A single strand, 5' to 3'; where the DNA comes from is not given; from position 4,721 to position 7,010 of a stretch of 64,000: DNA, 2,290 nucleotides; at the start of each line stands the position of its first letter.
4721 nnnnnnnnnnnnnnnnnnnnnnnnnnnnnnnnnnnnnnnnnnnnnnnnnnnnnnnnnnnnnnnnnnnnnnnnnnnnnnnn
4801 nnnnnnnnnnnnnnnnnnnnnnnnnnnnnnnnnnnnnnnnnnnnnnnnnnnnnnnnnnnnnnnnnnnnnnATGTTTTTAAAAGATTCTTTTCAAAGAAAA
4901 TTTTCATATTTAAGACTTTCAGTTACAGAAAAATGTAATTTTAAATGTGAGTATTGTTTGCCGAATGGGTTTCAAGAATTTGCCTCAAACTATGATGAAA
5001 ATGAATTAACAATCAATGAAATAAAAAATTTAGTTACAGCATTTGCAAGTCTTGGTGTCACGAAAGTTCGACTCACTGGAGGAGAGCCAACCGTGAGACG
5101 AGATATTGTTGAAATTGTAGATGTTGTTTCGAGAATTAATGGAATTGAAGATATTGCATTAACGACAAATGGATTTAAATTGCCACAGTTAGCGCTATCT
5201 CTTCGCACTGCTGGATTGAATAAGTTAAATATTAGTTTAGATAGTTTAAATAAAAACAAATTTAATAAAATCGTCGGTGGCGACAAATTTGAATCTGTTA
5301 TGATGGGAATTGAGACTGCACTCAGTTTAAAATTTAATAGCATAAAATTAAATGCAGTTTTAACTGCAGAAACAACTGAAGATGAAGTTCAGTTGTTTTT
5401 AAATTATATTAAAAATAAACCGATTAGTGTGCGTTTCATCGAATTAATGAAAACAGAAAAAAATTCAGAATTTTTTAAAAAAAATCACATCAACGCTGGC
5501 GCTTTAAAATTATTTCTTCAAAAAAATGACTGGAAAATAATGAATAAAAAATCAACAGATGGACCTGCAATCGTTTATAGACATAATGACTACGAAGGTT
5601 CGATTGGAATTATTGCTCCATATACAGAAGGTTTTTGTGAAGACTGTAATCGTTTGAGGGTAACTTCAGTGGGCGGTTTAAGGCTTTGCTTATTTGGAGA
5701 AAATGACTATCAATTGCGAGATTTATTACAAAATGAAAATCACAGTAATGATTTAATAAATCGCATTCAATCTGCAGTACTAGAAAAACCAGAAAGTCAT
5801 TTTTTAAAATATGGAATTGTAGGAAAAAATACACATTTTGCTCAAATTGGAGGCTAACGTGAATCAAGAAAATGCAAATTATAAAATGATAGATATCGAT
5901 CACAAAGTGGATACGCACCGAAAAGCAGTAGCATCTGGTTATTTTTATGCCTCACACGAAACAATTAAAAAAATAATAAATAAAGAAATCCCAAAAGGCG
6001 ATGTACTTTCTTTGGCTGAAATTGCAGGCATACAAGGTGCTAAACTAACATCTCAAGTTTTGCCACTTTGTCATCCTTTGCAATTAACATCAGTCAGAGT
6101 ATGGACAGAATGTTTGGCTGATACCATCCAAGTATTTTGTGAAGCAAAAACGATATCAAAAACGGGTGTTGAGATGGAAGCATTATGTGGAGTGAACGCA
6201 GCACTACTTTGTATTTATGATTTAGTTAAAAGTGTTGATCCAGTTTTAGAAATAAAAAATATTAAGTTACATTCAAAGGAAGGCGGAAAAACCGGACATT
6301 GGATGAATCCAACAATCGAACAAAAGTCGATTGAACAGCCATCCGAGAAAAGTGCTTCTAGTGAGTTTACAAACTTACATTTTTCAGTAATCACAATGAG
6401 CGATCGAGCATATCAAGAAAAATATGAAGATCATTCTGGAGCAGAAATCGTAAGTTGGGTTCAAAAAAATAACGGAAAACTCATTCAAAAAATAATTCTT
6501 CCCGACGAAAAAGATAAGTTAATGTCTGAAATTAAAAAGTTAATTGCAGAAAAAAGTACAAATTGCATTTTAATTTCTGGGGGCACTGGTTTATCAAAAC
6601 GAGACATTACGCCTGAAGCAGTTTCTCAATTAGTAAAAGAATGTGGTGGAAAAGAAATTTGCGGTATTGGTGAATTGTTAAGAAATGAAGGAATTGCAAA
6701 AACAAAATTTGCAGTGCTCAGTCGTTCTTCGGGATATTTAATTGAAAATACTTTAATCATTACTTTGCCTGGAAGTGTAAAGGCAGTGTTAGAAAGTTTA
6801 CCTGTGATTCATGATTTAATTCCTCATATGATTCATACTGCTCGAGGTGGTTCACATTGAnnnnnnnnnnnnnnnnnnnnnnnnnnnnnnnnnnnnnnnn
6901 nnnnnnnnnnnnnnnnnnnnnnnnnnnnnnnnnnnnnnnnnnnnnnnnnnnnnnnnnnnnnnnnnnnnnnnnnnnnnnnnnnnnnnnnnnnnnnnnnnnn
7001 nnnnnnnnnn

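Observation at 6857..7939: Eukaryote-type MOT1 molybdate permease embedded in the Moco biosynthesis operon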

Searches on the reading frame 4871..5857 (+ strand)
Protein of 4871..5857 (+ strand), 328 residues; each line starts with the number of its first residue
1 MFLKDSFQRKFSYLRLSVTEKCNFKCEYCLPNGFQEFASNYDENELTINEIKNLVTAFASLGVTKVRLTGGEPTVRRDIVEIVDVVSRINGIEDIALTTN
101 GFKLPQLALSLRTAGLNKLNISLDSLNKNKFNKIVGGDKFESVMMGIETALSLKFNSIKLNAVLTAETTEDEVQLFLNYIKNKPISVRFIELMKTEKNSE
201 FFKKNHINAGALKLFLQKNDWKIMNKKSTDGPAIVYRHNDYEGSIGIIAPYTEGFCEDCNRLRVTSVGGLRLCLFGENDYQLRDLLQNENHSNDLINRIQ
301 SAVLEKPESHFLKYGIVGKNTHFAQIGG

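Call 3: search_protein_families(library=pfam, proteins=[window:4871-5857:+], max_evalue=0.01)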
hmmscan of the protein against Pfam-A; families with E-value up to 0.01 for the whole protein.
window:4871-5857:+ (328 aa): 3 families
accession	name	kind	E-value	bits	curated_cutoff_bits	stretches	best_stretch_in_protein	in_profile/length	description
PF06463.18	Mob_synth_C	-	9.8e-33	113.3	37.4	1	186-311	2-127/128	Molybdenum Cofactor Synthesis C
PF04055.27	Radical_SAM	-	5.1e-29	102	29.5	1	17-179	2-165/166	Radical SAM superfamily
PF13353.11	Fer4_12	-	2.4e-07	31.6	22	1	20-125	13-115/137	4Fe-4S single cluster domain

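Call 4: search_protein_families(library=ncbifam, proteins=[window:4871-5857:+], max_evalue=0.01)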
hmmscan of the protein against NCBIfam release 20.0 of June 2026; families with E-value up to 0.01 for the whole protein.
window:4871-5857:+ (328 aa): 81 families (the best 25 are shown)
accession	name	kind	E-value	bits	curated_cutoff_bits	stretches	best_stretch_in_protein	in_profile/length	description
TIGR02666.1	moaA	equivalog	2.4e-99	332.5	284.05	1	3-328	1-336/336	GTP 3',8-cyclase MoaA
TIGR02668.1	moaA_archaeal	equivalog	1.6e-69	234.2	325.25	1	3-306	1-298/303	GTP 3',8-cyclase MoaA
NF001199.0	PRK00164.2-1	equivalog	2.3e-68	230.6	231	1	2-305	2-300/308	GTP 3',8-cyclase MoaA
TIGR04347.1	pseudo_SAM_Halo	equivalog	3.6e-19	69.3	525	1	17-157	43-178/390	TIGR04347 family pseudo-SAM/SPASM protein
NF045702.1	rSAM_GDGT_ether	equivalog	7.6e-19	67.7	450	1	15-182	89-255/486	tetraether lipid synthase Tes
NF045646.2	rSAM_Se_TrsS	equivalog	1.2e-18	66.9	490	1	16-188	90-259/441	radical SAM (seleno)protein TrsS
NF038283.1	viperin_w_prok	equivalog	3.2e-18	65.9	180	1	18-228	8-216/281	viperin family antiviral radical SAM protein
TIGR04317.1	W_rSAM_matur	equivalog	5.5e-18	65.2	380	1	12-158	4-144/349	tungsten cofactor oxidoreductase radical SAM maturase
NF050035.1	rSAM_WgK_link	exception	1.6e-17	63.5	650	1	13-190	10-179/367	radical SAM/SPASM peptide maturase WgkB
TIGR04545.1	rSAM_ahbD_hemeb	equivalog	1.4e-16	60.9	500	1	17-181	5-163/339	heme b synthase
NF049973.1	radical_Rv1681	equivalog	1.5e-16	60.3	380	1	21-184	81-238/326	Rv1681 family radical SAM protein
TIGR03962.1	mycofact_rSAM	equivalog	2.9e-16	59.6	265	1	17-197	17-190/339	mycofactocin radical SAM maturase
TIGR02109.1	PQQ_syn_pqqE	equivalog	8.2e-16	57.9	381.35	1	16-165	11-155/358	pyrroloquinoline quinone biosynthesis protein PqqE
TIGR04055.1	rSAM_NirJ2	equivalog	3.5e-15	56.4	500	1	18-149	6-132/326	putative heme d1 biosynthesis radical SAM protein NirJ2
TIGR04054.1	rSAM_NirJ1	equivalog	1.2e-14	53.8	650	1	17-204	41-222/387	putative heme d1 biosynthesis radical SAM protein NirJ1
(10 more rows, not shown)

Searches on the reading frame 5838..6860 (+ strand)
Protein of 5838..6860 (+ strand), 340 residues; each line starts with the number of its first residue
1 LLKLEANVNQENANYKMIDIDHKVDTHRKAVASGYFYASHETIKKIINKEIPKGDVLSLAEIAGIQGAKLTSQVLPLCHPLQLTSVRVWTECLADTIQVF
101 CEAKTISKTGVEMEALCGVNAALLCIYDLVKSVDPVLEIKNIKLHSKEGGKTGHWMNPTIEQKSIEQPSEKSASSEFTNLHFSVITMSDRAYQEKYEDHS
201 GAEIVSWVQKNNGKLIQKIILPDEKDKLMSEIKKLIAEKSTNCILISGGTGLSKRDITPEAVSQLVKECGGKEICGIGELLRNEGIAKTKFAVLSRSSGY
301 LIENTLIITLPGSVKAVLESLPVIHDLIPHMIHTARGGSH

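Call 3: search_protein_families(library=pfam, proteins=[window:5838-6860:+], max_evalue=0.01)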
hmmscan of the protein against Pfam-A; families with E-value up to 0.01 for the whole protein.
window:5838-6860:+ (340 aa): 2 families
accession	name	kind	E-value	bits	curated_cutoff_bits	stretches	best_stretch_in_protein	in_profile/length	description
PF01967.27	MoaC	-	2.7e-45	154.2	27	1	17-150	1-136/136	MoaC family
PF00994.29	MoCF_biosynth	-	6.5e-22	78.2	26.6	1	184-326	2-140/144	Probable molybdopterin binding domain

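Call 4: search_protein_families(library=ncbifam, proteins=[window:5838-6860:+], max_evalue=0.01)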
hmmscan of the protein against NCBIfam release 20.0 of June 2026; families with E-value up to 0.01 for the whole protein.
window:5838-6860:+ (340 aa): 10 families
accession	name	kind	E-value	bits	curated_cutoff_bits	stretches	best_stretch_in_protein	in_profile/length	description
NF002947.1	PRK03604.1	equivalog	7.2e-96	321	285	1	17-340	1-301/301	bifunctional molybdenum cofactor biosynthesis protein MoaC/MoaB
NF006870.0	PRK09364.1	subfamily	3.3e-48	163.5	162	1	11-156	11-158/161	cyclic pyranopterin monophosphate synthase MoaC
TIGR00581.1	moaC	equivalog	2.7e-45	153.8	141.5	1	11-151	6-147/148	cyclic pyranopterin monophosphate synthase MoaC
NF011069.0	PRK14499.1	equivalog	8.5e-42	143.3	457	1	11-159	8-158/308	cyclic pyranopterin monophosphate synthase MoaC/MOSC-domain-containing protein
NF008999.0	PRK12343.1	equivalog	1.2e-38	132.3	171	1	12-134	9-131/156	cyclic pyranopterin monophosphate synthase MoaC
NF011070.0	PRK14500.1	equivalog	1.1e-28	100.5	606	1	10-153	12-161/358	putative bifunctional molybdopterin-guanine dinucleotide biosynthesis protein MoaC/MobA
NF006932.0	PRK09417.1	equivalog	1.8e-28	99.3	158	1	179-326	3-148/193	molybdopterin adenylyltransferase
TIGR00177.1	molyb_syn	domain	1.9e-27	96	85.35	1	180-323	2-144/148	molybdenum cofactor synthesis domain-containing protein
TIGR02667.1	moaB_proteo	equivalog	1.8e-23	83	222.4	1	176-320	1-140/163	molybdenum cofactor biosynthesis protein B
NF011068.0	PRK14498.1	equivalog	0.00047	18.3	534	1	198-265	212-277/647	molybdopterin biosynthesis protein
